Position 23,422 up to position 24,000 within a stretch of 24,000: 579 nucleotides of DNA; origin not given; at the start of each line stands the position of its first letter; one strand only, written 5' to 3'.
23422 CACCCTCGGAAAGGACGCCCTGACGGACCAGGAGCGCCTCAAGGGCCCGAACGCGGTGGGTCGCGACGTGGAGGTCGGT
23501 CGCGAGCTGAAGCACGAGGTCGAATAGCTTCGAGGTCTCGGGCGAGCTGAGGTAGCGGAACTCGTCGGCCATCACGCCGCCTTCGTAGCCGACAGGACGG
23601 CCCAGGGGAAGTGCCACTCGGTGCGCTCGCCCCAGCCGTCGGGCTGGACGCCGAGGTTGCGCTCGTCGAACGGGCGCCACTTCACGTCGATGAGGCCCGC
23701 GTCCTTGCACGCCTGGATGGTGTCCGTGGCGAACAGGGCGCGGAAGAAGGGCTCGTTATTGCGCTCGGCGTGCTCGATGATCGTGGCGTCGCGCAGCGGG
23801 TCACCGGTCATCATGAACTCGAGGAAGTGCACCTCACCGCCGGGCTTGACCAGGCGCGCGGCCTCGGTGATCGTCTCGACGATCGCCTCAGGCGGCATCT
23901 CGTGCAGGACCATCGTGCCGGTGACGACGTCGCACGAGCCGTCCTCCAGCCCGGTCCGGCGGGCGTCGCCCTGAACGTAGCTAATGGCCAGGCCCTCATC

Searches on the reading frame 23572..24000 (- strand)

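Call 14: search_protein_families(library=pfam, proteins=[window:23572-24000:-], max_evalue=0.01)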
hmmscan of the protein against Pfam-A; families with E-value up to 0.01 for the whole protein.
window:23572-24000:- (142 aa): 4 families
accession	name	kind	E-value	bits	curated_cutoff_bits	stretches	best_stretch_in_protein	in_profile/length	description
PF08241.18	Methyltransf_11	-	5.3e-09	37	21.2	1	4-57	43-93/95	Methyltransferase domain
PF13649.12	Methyltransf_25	-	2.2e-08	35.1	27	1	2-55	44-97/97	Methyltransferase domain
PF01209.24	Ubie_methyltran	-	8e-06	25.8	20.1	1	5-71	99-163/233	ubiE/COQ5 methyltransferase family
PF08242.18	Methyltransf_12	-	0.0049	18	30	1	13-56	55-97/98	Methyltransferase domain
